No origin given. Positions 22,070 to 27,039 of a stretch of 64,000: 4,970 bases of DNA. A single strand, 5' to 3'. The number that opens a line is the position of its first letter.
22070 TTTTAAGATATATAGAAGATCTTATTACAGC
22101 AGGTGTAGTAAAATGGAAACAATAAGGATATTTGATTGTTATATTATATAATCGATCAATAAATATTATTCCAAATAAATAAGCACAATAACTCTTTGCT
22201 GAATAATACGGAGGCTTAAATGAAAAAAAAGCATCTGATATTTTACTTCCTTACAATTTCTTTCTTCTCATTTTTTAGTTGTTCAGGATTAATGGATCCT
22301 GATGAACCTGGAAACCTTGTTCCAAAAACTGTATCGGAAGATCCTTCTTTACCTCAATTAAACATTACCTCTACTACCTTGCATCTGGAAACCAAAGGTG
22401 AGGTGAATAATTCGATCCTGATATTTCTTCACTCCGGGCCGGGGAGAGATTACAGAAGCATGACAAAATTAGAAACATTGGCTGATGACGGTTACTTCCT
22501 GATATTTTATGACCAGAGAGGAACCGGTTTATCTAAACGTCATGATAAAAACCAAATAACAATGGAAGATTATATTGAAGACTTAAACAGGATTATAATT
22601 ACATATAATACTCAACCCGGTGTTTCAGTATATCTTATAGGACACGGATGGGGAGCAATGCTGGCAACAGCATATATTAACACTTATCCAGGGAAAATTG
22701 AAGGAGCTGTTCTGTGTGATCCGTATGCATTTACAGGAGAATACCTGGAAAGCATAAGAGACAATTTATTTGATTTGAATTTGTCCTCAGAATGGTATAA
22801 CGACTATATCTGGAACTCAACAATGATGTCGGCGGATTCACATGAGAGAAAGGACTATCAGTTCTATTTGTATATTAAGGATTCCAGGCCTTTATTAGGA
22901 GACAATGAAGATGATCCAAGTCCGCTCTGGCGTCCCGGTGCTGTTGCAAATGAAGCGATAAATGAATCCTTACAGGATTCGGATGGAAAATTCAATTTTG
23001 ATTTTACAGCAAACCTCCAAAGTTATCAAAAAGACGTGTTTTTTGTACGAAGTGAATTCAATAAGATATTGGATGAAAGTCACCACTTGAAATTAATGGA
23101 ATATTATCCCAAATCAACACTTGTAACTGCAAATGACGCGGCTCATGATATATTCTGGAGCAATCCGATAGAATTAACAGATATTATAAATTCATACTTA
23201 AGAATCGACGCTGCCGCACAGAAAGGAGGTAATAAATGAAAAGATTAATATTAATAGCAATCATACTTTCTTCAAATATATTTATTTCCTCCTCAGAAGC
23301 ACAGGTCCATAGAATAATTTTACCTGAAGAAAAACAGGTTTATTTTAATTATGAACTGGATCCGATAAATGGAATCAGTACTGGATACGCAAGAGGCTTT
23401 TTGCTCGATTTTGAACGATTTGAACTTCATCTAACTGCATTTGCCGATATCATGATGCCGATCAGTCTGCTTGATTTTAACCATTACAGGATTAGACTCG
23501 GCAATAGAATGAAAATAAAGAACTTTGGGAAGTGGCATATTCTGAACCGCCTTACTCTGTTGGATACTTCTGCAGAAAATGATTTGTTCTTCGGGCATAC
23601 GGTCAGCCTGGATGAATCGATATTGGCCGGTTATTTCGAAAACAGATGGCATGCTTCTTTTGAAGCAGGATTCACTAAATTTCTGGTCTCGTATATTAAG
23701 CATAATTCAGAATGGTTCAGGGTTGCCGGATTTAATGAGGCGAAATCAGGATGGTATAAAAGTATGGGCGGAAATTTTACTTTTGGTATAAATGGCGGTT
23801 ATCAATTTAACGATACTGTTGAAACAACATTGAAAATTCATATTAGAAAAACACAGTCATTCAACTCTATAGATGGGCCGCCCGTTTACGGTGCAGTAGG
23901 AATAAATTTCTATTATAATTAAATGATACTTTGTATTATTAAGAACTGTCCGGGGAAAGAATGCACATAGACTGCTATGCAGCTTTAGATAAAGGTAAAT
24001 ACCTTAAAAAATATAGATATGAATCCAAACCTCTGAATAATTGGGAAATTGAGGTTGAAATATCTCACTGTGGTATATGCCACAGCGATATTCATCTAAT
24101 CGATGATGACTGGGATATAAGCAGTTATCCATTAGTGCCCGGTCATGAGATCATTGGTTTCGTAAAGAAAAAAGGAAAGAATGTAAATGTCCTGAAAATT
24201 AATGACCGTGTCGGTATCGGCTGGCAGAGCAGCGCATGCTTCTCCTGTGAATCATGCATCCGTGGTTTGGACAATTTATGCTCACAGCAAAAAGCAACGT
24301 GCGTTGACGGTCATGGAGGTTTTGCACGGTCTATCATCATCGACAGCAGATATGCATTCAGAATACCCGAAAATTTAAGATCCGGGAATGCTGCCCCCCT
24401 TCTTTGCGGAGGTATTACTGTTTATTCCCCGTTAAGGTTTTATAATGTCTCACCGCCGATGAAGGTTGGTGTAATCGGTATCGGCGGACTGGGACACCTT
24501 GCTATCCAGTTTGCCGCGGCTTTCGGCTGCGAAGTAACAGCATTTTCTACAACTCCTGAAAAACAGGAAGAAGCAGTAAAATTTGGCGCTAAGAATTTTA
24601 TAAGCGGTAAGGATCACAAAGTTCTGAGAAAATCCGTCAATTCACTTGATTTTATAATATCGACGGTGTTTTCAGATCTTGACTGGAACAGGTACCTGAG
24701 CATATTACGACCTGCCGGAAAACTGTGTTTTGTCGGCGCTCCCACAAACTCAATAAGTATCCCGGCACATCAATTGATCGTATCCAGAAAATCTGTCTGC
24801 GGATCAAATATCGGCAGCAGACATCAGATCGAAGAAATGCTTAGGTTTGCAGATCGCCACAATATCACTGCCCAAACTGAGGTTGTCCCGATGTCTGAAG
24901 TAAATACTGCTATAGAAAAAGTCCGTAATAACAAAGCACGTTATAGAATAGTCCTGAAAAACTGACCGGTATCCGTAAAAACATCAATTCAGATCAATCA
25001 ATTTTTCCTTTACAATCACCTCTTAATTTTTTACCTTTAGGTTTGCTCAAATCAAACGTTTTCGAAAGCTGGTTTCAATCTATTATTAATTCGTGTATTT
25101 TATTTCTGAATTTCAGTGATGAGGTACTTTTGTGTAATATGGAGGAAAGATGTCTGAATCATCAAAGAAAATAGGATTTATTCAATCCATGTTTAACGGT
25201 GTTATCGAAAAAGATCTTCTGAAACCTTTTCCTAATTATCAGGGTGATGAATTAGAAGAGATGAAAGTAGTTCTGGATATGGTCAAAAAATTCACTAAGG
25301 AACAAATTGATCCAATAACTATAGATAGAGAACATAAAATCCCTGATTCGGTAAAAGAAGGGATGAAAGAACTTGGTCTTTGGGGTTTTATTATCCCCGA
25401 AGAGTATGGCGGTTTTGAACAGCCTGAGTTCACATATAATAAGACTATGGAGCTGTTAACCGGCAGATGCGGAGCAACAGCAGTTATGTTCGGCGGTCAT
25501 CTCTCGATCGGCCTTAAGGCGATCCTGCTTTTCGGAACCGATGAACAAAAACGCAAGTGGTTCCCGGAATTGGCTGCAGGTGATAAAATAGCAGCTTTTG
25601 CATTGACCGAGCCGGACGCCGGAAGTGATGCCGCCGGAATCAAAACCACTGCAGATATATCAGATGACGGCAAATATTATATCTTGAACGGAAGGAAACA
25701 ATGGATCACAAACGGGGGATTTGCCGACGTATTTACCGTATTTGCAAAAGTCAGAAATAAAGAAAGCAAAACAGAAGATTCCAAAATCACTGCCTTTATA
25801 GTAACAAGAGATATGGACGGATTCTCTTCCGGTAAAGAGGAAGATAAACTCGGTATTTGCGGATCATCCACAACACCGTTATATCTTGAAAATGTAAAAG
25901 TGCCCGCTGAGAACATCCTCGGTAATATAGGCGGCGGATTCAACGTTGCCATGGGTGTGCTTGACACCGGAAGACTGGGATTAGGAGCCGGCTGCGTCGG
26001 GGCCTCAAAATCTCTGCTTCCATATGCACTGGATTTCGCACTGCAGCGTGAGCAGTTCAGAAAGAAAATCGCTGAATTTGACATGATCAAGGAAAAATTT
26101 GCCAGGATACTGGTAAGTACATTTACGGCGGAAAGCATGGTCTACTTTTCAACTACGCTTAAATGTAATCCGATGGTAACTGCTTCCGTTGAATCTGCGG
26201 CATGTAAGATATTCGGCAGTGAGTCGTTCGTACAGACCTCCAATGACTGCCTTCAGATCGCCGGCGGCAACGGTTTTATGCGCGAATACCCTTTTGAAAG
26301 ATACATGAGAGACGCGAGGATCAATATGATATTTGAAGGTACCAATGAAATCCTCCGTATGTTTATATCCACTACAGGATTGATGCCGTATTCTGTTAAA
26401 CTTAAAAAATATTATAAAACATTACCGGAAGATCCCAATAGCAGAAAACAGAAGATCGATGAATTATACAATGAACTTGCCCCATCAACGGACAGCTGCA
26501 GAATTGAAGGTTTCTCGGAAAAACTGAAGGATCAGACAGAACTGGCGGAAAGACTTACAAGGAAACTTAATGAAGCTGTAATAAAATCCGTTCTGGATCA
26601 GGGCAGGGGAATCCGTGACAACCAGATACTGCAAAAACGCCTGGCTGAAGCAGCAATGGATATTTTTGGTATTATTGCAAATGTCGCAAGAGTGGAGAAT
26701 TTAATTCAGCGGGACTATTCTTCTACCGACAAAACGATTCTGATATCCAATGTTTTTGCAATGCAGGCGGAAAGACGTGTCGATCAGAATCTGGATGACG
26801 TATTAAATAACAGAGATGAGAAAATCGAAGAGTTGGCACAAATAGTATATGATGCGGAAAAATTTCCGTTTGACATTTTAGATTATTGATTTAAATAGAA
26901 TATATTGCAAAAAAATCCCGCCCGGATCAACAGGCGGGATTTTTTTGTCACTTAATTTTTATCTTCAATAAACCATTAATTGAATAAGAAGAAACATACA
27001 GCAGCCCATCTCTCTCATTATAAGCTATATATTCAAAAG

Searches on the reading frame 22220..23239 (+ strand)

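Call 70: search_protein_families(library=pfam, proteins=[window:22220-23239:+], max_evalue=0.00001)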
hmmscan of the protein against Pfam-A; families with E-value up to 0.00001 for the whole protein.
window:22220-23239:+ (339 aa): 3 families
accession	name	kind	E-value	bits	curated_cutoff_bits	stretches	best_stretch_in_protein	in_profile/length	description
PF00561.26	Abhydrolase_1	-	2.4e-18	67.1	25.8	1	67-316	3-245/245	alpha/beta hydrolase fold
PF12146.15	Hydrolase_4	-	5.2e-16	59.1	27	1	84-180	24-120/239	Serine aminopeptidase, S33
PF12697.13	Abhydrolase_6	-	2.5e-10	41.8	26.3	1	67-318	1-213/217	Alpha/beta hydrolase family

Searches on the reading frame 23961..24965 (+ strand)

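Call 70: search_protein_families(library=pfam, proteins=[window:23961-24965:+], max_evalue=0.00001)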
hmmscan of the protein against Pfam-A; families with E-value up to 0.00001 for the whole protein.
window:23961-24965:+ (334 aa): 4 families
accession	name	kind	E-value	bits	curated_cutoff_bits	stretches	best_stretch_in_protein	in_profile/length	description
PF00107.32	ADH_zinc_N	-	1.5e-24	86.8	31.8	1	176-298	1-128/129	Zinc-binding dehydrogenase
PF08240.17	ADH_N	-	2e-21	76.6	23.5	1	29-137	4-104/104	Alcohol dehydrogenase GroES-like domain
PF01262.27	AlaDh_PNT_C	-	2.1e-07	31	23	1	165-236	27-100/214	Alanine dehydrogenase/PNT, C-terminal domain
PF13602.12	ADH_zinc_N_2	-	4.6e-06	28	27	1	209-332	2-134/134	Zinc-binding dehydrogenase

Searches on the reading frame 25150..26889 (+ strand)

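Call 70: search_protein_families(library=pfam, proteins=[window:25150-26889:+], max_evalue=0.00001)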
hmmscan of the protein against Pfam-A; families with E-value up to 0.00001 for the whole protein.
window:25150-26889:+ (579 aa): 5 families
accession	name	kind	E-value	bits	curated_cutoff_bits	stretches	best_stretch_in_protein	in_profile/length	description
PF00441.29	Acyl-CoA_dh_1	-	5e-38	131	22.4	1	261-407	1-146/150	Acyl-CoA dehydrogenase, C-terminal domain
PF02770.24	Acyl-CoA_dh_M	-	4.2e-27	94.6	33.3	1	149-249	1-97/97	Acyl-CoA dehydrogenase, middle domain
PF02771.21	Acyl-CoA_dh_N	-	2e-23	83.3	22.9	1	36-145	2-113/113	Acyl-CoA dehydrogenase, N-terminal domain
PF21343.2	ACAD9-ACADV_C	-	2.2e-15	57.4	27.8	1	458-565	2-110/120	ACAD9/ACADV, C-terminal domain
PF08028.16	Acyl-CoA_dh_2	-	1.4e-11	45.2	22.7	1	277-399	2-133/134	Acyl-CoA dehydrogenase, C-terminal domain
